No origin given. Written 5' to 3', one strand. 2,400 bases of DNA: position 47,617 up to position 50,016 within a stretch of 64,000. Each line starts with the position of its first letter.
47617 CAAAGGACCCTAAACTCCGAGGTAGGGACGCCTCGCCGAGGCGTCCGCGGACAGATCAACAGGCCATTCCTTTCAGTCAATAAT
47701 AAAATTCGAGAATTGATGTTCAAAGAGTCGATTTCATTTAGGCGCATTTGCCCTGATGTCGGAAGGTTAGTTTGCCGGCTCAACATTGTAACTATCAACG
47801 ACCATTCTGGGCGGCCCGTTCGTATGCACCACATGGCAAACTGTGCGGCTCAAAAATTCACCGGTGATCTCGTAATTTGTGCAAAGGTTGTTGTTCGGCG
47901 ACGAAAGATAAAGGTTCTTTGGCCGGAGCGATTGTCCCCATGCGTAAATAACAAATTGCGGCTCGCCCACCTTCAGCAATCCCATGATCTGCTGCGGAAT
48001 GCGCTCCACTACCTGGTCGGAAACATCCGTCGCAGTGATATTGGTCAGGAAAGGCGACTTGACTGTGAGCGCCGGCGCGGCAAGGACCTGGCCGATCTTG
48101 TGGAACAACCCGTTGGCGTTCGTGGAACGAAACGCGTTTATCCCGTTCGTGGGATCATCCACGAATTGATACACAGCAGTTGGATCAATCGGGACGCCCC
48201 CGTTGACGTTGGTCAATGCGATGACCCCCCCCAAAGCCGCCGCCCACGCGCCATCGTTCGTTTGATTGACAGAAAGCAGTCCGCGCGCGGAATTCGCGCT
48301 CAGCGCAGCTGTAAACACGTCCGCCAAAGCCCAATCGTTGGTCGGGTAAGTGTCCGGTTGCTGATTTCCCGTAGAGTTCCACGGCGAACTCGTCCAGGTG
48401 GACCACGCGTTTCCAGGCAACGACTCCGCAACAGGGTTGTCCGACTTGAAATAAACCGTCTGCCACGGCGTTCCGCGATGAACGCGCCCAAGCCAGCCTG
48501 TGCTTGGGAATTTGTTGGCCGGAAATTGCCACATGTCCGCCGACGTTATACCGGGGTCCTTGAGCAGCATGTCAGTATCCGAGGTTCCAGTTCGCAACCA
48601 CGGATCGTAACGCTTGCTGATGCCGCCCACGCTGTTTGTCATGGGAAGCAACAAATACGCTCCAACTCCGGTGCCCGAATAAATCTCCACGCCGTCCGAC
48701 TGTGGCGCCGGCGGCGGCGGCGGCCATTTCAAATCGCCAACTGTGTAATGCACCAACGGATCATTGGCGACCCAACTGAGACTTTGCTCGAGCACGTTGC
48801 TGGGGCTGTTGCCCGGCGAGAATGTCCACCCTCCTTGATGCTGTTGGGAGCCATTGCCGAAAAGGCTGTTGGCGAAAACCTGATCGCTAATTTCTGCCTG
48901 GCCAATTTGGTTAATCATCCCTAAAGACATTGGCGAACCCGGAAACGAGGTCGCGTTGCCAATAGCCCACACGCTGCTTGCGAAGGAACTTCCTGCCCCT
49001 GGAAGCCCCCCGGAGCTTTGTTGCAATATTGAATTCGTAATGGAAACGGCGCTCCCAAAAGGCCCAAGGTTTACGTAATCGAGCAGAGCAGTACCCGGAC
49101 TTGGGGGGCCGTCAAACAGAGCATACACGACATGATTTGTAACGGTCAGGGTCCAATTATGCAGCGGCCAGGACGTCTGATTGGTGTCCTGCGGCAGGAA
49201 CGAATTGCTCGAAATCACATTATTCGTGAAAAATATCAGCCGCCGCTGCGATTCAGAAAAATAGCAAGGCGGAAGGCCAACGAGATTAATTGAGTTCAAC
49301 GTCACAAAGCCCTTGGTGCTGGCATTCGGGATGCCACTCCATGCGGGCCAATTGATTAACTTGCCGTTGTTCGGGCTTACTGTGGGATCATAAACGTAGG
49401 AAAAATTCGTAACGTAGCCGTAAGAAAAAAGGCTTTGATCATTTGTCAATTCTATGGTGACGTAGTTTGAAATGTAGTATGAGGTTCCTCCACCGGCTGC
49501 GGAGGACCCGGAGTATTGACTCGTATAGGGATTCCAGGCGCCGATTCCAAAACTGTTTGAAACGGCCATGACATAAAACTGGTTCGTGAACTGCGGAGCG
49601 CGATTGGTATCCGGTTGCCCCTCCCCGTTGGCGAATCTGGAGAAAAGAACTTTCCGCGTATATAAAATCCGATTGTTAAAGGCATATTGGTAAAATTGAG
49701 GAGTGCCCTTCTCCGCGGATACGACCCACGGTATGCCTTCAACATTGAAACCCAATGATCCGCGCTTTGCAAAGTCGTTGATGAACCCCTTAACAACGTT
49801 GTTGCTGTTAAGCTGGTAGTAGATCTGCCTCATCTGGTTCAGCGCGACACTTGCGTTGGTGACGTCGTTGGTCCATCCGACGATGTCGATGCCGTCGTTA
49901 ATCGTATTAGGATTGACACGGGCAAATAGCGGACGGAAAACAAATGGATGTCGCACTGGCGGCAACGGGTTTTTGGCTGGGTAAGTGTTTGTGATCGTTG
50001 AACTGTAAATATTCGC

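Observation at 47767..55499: Orphan, hypertrophied GspG-H-I-J-K-ordered pseudopilin operon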

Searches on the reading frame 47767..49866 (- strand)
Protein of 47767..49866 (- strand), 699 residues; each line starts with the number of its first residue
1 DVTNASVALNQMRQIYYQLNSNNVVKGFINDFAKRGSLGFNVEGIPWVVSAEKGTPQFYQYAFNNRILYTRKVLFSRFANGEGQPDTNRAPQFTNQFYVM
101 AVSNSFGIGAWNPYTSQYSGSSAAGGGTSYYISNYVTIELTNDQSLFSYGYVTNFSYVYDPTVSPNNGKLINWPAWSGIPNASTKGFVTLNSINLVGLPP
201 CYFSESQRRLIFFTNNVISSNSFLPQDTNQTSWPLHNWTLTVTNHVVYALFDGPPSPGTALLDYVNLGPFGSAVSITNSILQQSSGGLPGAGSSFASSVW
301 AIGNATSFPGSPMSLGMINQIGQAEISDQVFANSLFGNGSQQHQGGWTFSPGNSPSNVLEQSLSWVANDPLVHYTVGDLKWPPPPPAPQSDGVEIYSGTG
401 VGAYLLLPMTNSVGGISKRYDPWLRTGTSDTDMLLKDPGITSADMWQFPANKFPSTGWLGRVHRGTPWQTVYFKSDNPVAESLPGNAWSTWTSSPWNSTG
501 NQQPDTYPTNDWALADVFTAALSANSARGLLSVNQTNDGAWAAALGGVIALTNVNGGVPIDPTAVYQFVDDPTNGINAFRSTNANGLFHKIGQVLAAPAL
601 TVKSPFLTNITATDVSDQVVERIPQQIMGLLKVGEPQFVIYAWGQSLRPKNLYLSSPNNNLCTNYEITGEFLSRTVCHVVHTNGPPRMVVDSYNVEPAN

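Call 93: search_protein_representatives(protein=window:47767-49866:-)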
Query: 699 residues. Proteins with E-value up to 0.001 (for the whole library): 1175; up to 1e-10: 958; up to 1e-30: 618. The best 150 are listed.
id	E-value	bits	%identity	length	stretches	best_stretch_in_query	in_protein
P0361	6.3e-228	775.3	68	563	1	117-698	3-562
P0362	9.8e-228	774.6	59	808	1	2-699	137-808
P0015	1.4e-206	704.7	54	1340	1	2-697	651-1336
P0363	4.4e-190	650.2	73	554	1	1-423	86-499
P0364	1.1e-182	625.8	51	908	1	37-699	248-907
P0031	1.8e-159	549.0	54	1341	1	30-699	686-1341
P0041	7.5e-159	546.9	52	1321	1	34-697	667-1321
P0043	2.1e-155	535.6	51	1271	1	19-698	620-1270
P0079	1.1e-143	496.8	50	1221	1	42-699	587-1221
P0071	7.1e-141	487.5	47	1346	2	39-699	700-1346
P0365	4.6e-140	484.8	47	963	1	20-698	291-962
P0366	2.9e-139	482.2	49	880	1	29-699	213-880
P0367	2.2e-136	472.7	51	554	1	63-588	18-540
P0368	4.0e-120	418.9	52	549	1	183-699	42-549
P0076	2.6e-115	403.0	46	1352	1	24-699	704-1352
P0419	2.6e-72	260.8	37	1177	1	35-697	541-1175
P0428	9.8e-72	259.0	41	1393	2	359-678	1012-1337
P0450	2.4e-69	251.0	39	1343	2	350-694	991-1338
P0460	2.8e-68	247.5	40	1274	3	354-555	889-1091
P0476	2.3e-66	241.2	37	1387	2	353-678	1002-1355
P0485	3.7e-65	237.2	38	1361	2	354-697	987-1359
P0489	4.8e-65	236.8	36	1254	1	43-694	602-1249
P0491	7.3e-65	236.3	43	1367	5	563-677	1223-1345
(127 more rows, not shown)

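Call 95: search_protein_families(library=ncbifam, proteins=[P0491, P0489, P0485, P0476, P0460, P0450, P0428], max_evalue=0.001)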
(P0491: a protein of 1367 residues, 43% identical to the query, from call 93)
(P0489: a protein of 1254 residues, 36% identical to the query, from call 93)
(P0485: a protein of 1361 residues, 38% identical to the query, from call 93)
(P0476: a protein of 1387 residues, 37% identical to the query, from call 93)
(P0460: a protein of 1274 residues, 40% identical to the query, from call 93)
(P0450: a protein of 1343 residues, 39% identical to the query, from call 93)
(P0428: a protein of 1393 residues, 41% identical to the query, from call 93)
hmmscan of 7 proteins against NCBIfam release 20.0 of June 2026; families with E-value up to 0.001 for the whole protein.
P0491 (1367 aa): 0 families

P0489 (1254 aa): 1 family
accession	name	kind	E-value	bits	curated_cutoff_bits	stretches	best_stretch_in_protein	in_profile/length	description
TIGR02600.1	Verru_Chthon_A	subfamily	0.00072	17.6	332.3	1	8-63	1-56/1296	Verru_Chthon cassette protein A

P0485 (1361 aa): 1 family
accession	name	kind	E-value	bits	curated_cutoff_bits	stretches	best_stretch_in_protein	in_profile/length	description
TIGR02600.1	Verru_Chthon_A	subfamily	0.00033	18.7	332.3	1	57-112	1-56/1296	Verru_Chthon cassette protein A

P0476 (1387 aa): 2 families
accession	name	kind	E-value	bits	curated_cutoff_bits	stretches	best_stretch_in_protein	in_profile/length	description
NF037980.1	T2SS_GspK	equivalog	0.00029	20.5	130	1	6-62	1-57/307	type II secretion system minor pseudopilin GspK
TIGR02600.1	Verru_Chthon_A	subfamily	0.00042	18.3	332.3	1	8-62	1-55/1296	Verru_Chthon cassette protein A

P0460 (1274 aa): 0 families

P0450 (1343 aa): 2 families
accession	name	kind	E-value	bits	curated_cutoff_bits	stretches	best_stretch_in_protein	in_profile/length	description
NF037980.1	T2SS_GspK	equivalog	1.5e-05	24.7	130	1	6-70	1-65/307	type II secretion system minor pseudopilin GspK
TIGR02600.1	Verru_Chthon_A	subfamily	0.00015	19.8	332.3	1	8-58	1-51/1296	Verru_Chthon cassette protein A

P0428 (1393 aa): 0 families
